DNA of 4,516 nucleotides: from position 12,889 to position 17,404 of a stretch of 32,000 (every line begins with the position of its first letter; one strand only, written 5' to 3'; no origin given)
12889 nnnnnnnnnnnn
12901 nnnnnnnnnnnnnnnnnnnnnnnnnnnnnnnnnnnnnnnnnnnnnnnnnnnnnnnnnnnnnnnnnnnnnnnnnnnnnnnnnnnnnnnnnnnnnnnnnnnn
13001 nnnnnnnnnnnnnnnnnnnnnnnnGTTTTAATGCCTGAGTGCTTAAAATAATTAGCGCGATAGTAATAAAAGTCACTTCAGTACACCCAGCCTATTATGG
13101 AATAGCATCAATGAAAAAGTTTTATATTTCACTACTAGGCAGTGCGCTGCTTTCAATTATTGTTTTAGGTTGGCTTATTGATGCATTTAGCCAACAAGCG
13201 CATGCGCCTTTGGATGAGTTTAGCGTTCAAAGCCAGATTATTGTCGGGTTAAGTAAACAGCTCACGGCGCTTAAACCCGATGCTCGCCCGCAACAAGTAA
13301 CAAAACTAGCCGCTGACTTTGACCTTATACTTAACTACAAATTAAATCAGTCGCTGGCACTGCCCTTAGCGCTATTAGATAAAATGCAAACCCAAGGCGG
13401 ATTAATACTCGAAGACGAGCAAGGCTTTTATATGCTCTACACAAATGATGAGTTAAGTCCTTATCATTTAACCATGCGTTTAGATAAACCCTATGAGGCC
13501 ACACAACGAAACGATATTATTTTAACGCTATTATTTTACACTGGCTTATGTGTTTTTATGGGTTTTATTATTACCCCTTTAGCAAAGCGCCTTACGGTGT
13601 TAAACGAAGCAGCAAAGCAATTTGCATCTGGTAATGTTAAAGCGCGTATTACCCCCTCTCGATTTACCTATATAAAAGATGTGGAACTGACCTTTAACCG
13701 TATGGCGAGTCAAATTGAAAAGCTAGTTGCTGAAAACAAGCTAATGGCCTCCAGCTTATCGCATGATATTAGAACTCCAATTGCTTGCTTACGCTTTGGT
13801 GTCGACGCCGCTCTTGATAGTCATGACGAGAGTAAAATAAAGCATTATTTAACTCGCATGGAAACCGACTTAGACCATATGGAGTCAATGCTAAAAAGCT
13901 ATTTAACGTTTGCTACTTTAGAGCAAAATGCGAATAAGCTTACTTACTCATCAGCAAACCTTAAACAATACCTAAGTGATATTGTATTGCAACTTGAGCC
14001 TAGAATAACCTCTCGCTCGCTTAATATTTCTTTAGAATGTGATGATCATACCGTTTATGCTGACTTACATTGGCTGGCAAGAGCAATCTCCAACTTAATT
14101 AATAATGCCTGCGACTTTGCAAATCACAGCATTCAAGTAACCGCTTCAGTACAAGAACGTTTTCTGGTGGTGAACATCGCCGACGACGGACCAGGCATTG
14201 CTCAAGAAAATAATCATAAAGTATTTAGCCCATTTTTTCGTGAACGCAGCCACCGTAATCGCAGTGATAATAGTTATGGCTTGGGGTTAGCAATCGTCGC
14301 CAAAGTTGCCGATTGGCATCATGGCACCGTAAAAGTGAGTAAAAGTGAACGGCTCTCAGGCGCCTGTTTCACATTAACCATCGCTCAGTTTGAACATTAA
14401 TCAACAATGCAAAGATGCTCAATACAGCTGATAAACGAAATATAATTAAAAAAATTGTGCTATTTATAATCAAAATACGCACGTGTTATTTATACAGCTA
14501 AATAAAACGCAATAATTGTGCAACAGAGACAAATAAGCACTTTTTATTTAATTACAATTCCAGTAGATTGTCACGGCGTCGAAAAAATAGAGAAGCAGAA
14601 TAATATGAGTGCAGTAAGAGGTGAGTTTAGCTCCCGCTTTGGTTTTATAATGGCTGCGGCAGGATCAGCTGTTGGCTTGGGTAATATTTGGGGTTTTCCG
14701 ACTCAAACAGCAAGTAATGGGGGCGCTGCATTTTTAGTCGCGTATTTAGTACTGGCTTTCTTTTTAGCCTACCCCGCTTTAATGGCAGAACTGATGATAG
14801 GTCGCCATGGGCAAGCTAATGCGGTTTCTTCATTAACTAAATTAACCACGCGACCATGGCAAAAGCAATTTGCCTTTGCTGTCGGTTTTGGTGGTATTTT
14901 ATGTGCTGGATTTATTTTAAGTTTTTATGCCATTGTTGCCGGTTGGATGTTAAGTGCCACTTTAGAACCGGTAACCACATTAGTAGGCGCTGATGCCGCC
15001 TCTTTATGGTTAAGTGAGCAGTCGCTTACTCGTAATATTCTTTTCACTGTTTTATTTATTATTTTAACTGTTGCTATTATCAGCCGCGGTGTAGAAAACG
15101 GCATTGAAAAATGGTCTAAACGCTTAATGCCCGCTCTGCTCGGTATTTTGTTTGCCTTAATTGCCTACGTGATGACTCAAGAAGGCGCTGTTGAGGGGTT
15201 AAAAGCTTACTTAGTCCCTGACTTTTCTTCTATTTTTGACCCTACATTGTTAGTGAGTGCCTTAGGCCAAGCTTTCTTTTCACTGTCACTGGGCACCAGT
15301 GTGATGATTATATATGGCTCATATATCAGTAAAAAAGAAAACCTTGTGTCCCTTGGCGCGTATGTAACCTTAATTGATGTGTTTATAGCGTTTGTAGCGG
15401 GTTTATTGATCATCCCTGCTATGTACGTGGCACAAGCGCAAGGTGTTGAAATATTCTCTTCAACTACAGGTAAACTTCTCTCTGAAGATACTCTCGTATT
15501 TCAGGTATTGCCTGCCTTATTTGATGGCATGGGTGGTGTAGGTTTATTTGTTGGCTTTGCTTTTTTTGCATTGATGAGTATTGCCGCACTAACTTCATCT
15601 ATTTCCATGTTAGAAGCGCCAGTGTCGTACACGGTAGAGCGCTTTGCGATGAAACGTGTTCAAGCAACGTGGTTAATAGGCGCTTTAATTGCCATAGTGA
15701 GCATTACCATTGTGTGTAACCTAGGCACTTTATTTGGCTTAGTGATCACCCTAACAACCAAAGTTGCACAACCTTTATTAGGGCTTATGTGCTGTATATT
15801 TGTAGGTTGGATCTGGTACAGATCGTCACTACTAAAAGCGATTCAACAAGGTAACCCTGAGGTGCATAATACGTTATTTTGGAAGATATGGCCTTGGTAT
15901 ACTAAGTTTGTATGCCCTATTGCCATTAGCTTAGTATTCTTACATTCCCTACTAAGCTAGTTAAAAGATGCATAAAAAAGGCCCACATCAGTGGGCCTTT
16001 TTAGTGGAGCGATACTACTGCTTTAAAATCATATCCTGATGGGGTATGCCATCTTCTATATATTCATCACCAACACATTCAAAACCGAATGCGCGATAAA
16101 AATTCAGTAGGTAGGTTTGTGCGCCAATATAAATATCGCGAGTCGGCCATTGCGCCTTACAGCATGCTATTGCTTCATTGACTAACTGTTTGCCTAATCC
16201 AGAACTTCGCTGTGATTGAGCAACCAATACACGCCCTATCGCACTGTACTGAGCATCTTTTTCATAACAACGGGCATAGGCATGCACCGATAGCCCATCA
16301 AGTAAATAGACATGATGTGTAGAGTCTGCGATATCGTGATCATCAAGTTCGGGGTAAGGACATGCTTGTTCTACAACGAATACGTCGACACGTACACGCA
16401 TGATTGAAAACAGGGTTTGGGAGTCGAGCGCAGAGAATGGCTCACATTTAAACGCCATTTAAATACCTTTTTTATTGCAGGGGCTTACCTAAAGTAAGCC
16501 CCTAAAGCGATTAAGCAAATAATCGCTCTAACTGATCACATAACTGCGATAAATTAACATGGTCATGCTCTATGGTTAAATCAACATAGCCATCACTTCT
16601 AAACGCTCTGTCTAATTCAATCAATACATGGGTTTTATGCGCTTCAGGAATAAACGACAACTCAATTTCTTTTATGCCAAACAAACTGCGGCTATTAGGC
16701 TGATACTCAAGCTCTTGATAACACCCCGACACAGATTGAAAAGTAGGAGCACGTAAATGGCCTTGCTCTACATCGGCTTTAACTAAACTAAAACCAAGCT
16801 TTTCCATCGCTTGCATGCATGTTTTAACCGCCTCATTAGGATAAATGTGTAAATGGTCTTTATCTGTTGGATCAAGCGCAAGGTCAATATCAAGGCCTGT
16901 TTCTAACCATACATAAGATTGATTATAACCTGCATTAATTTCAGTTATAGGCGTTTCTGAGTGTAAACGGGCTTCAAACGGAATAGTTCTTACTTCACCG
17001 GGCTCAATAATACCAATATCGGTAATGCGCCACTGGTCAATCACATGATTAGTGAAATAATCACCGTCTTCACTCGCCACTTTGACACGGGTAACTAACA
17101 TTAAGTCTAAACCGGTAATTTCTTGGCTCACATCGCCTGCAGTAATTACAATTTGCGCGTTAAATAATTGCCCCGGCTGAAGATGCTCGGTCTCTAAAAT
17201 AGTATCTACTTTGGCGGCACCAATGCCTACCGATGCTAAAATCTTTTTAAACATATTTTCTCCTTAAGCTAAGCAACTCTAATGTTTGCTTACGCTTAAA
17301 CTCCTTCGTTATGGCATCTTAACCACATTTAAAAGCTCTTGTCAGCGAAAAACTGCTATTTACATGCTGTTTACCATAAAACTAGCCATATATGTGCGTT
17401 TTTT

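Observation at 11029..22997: Two inverted paralogous cassettes: MipA barrel, small 4-Cys protein, RstA-like regulator, RstB-like kinase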

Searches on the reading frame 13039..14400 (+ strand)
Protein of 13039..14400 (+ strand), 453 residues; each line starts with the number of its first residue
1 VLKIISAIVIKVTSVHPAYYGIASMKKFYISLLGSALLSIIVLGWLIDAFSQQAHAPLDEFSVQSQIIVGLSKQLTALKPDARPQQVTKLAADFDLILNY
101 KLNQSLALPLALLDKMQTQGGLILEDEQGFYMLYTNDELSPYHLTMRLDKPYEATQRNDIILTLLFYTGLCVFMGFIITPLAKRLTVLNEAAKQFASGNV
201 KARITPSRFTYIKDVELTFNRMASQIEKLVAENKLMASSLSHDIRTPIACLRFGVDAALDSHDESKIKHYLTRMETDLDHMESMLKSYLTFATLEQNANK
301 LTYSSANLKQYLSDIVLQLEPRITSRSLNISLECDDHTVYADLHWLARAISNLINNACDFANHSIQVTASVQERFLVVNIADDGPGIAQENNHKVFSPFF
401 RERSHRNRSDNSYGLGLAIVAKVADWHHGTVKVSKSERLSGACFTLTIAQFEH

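Call 3: search_protein_families(library=pfam, proteins=[window:13039-14400:+], max_evalue=0.01)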
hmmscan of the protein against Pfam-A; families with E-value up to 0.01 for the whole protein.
window:13039-14400:+ (453 aa): 7 families
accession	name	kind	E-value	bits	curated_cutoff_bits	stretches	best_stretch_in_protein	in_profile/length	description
PF02518.31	HATPase_c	-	2.2e-20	73.6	26.4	1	342-448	2-107/111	Histidine kinase-, DNA gyrase B-, and HSP90-like ATPase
PF00512.31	HisKA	-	1.3e-09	38.3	26.9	1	235-296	4-65/66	His Kinase A (phospho-acceptor) domain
PF13589.12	HATPase_c_3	-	2.4e-05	24.8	25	1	347-426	4-88/137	Histidine kinase-, DNA gyrase B-, and HSP90-like ATPase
PF13581.12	HATPase_c_2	-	5e-05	23.7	27.4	1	349-425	39-110/127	Histidine kinase-like ATPase domain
PF14501.12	HATPase_c_5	-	0.0021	18.4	22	1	346-438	6-93/102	GHKL domain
PF15513.11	DUF4651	-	0.0077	16.6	22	0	114-140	31-57/61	Domain of unknown function (DUF4651)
PF00672.30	HAMP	-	0.0082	16.9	25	0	177-227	2-52/53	HAMP domain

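Call 4: search_protein_families(library=ncbifam, proteins=[window:13039-14400:+], max_evalue=0.01)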
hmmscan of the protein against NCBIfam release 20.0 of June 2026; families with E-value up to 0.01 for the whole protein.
window:13039-14400:+ (453 aa): 82 families (the best 25 are shown)
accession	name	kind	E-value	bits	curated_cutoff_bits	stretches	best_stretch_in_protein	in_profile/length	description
NF007898.0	PRK10604.1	equivalog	1.3e-58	199.2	478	1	27-448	7-421/433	two-component system sensor histidine kinase RstB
NF007007.0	PRK09470.1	equivalog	5.7e-46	157.4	486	1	114-448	130-457/463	envelope stress sensor histidine kinase CpxA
NF007004.0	PRK09467.1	equivalog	7.3e-42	143.7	415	1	157-438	160-425/440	two-component system sensor histidine kinase EnvZ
NF045900.1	HisKinCpxALeg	equivalog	3.4e-40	138.1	800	1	165-436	162-438/451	two-component system sensor histidine kinase CpxA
NF012226.0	AdeS_HK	equivalog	8.2e-39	133.7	500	1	177-448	76-351/353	two-component sensor histidine kinase AdeS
TIGR01386.1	cztS_silS_copS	subfamily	1.7e-38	132.8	292.55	1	152-437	158-447/457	heavy metal sensor histidine kinase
NF008312.0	PRK11100.1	equivalog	7.7e-37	127.2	356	1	155-449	179-473/477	two-component system sensor histidine kinase CreC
TIGR02966.1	phoR_proteo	equivalog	1.4e-34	119.6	334.2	1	207-447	88-332/333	phosphate regulon sensor histidine kinase PhoR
NF046044.1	PnpS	equivalog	1.5e-34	119.7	400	1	240-448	177-389/390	two-component system histidine kinase PnpS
NF012163.2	BaeS_SmeS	equivalog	9.8e-34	117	500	1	148-442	154-450/457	sensor histidine kinase efflux regulator BaeS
NF040691.1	MtrAB_MtrB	equivalog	1.5e-31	110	450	1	161-450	191-492/507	MtrAB system histidine kinase MtrB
NF041735.1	hist_kin_RppB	equivalog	4.4e-31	108.1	400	1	239-448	222-437/438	two-component system sensor histidine kinase RppB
NF007837.0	PRK10549.1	equivalog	2.3e-30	105.7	603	1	144-441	150-449/466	envelope stress sensor histidine kinase BaeS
NF007345.0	PRK09835.1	subfamily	5.4e-30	104.4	423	1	183-448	211-478/482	Cu(+)/Ag(+) sensor histidine kinase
NF041832.1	near_NosP_CTERM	subfamily_domain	6.3e-29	101.2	400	1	234-449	9-224/370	NahK/ErcS family hybrid sensor histidine kinase/response regulator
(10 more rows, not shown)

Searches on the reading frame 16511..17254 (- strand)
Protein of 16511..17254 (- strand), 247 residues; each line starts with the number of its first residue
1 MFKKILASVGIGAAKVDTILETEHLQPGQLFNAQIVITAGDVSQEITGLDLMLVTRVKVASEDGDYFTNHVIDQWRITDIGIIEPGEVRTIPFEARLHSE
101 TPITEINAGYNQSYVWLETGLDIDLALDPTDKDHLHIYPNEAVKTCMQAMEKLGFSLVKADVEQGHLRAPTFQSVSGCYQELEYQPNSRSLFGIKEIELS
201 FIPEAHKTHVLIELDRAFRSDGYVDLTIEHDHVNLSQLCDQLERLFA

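Call 72: search_protein_families(library=pfam, proteins=[window:16511-17254:-], max_evalue=0.01)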
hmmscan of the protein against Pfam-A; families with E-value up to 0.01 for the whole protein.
window:16511-17254:- (247 aa): 1 family
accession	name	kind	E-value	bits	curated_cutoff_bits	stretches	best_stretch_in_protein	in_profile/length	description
PF07070.16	Spo0M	-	3.5e-68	229.8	23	1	2-217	1-212/213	SpoOM protein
